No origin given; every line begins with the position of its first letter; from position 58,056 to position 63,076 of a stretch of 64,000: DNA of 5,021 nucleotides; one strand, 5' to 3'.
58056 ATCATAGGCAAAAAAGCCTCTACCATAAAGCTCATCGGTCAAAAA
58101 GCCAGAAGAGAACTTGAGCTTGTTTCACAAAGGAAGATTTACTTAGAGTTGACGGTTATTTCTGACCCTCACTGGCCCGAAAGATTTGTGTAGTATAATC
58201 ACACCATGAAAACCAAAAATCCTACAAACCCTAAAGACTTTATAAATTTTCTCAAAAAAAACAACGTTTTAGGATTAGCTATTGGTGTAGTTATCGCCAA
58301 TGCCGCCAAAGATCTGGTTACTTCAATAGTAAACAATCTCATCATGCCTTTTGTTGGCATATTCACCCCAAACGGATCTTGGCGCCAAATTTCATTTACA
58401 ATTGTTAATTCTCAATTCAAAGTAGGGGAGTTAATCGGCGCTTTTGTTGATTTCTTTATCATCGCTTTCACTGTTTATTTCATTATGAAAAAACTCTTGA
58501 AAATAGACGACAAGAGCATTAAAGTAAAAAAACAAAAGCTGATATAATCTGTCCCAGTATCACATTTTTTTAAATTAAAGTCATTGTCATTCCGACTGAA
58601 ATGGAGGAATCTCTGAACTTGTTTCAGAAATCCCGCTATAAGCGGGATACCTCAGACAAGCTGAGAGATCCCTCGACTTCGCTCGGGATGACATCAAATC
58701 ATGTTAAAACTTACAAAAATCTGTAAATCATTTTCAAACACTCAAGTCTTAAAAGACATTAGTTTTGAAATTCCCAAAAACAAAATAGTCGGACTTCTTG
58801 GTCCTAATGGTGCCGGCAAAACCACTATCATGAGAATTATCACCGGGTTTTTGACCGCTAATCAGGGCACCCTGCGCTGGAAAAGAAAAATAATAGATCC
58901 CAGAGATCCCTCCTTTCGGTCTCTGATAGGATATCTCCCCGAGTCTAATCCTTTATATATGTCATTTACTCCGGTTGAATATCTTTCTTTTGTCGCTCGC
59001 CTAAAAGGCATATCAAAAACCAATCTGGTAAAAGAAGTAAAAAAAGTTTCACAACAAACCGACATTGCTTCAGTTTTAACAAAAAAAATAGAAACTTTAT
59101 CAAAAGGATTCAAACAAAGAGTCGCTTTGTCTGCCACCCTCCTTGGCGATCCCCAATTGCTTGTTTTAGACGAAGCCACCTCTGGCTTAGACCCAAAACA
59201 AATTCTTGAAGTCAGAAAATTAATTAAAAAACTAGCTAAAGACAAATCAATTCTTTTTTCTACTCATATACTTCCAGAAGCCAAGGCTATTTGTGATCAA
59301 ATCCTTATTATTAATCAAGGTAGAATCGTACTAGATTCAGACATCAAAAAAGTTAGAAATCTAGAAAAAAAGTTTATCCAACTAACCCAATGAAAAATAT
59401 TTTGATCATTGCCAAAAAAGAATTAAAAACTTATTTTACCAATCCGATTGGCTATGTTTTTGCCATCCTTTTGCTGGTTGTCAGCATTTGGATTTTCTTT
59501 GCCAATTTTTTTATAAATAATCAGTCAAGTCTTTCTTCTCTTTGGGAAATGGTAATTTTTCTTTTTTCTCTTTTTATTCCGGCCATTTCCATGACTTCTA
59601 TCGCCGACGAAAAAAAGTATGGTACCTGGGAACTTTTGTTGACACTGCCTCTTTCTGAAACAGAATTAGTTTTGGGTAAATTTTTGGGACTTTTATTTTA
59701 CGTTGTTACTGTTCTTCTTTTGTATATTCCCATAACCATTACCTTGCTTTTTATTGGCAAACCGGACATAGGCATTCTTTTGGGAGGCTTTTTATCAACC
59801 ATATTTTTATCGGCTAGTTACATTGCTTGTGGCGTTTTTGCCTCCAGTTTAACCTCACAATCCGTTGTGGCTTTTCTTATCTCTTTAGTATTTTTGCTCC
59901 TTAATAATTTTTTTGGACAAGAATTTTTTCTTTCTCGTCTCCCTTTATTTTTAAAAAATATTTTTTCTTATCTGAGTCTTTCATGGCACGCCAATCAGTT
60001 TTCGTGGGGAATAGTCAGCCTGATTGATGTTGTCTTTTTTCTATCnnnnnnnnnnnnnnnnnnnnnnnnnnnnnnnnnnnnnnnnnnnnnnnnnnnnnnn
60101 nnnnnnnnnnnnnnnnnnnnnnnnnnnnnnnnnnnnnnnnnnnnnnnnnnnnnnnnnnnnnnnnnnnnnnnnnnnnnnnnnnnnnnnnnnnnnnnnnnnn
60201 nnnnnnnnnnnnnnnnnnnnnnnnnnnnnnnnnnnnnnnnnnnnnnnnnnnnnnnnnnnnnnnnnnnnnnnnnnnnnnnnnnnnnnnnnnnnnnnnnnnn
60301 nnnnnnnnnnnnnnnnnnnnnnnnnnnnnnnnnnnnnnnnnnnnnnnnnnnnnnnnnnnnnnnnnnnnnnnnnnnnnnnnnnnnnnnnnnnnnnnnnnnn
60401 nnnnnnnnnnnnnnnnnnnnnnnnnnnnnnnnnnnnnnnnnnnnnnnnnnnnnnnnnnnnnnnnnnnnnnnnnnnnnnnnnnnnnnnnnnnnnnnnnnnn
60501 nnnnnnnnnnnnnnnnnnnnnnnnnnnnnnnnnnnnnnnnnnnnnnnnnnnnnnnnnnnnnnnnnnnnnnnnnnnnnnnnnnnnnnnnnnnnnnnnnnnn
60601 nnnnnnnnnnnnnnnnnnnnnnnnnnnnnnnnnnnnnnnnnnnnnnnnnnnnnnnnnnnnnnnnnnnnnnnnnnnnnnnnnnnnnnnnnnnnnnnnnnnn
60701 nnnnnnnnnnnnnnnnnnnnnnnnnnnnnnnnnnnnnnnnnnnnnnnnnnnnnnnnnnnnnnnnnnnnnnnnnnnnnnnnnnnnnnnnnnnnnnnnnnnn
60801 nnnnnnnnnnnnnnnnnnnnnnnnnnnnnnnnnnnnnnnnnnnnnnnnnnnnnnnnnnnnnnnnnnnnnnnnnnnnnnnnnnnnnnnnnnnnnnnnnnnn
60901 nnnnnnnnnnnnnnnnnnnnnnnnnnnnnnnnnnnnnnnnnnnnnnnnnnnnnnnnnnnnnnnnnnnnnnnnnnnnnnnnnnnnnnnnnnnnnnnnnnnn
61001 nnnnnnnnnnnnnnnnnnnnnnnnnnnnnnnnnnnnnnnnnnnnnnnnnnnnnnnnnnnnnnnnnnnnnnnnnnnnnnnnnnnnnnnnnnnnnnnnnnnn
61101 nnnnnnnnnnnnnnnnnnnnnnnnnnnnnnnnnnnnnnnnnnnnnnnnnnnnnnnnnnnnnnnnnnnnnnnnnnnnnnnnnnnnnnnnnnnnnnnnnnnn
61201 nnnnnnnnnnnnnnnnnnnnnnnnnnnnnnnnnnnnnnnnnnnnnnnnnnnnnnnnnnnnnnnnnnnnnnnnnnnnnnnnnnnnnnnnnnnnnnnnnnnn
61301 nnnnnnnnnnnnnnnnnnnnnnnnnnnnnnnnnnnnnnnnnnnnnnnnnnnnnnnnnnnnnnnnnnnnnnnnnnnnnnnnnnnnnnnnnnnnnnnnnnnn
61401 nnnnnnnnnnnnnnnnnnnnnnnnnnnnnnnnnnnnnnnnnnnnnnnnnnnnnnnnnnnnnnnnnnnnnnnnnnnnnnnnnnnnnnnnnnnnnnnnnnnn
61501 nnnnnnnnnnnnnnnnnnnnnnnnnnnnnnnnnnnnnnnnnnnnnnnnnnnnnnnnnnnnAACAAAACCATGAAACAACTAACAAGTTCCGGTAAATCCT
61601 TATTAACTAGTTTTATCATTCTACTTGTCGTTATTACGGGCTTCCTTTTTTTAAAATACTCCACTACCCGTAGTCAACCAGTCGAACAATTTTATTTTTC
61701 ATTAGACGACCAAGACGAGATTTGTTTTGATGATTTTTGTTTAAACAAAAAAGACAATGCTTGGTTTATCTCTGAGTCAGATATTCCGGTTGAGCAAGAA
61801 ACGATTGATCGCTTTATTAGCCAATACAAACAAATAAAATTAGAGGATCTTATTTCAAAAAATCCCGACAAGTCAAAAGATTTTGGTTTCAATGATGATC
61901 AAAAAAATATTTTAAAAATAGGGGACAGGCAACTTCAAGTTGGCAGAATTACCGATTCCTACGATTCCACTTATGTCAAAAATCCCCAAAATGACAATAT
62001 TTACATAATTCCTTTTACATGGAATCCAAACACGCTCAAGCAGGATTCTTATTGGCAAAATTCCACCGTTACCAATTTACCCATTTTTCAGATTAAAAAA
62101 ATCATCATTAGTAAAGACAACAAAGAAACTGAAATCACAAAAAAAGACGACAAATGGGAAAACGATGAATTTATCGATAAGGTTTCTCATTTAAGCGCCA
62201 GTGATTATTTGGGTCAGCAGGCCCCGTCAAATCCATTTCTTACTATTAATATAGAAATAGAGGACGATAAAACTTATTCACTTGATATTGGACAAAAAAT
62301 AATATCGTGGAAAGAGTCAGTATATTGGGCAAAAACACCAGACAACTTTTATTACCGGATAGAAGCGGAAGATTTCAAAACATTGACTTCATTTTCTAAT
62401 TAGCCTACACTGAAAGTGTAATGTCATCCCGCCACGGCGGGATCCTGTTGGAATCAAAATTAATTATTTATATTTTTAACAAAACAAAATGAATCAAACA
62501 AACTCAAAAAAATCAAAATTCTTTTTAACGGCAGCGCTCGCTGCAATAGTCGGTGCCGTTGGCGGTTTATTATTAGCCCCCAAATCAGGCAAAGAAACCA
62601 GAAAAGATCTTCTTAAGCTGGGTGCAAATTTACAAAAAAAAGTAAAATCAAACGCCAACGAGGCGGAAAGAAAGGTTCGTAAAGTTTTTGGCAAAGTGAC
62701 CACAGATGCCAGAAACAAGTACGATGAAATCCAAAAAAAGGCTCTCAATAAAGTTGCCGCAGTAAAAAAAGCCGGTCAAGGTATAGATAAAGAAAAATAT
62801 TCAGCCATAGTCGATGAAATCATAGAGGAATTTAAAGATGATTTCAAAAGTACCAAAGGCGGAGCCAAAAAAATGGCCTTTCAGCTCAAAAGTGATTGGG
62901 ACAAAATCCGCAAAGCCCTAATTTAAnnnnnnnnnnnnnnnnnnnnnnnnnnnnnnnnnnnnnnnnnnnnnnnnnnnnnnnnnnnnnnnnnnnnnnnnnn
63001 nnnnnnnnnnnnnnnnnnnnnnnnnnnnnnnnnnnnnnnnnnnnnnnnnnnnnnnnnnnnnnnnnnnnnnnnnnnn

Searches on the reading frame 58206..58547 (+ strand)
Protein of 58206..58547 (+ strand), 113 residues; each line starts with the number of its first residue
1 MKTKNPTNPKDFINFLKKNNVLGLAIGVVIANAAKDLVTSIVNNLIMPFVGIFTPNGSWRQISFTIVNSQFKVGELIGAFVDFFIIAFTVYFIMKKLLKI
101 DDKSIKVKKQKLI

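Call 41: search_protein_families(library=pfam, proteins=[window:58206-58547:+], max_evalue=0.01)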
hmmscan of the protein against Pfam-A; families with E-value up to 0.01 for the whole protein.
window:58206-58547:+ (113 aa): 1 family
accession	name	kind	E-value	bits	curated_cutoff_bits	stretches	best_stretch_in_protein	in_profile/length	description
PF01741.23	MscL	-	9.8e-20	71.6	27.4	1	10-103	3-97/123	Large-conductance mechanosensitive channel, MscL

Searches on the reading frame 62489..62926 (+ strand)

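Call 41: search_protein_families(library=pfam, proteins=[window:62489-62926:+], max_evalue=0.01)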
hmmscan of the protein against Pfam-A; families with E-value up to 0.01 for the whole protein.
window:62489-62926:+ (145 aa): 2 families
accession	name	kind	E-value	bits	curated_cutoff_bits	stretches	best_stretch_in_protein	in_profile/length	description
PF12732.12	YtxH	-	3.7e-12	46.9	37.5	1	13-85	2-70/71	YtxH-like protein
PF05597.16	Phasin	-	0.0025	18.3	28.8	0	31-89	30-92/126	Poly(hydroxyalcanoate) granule associated protein (phasin)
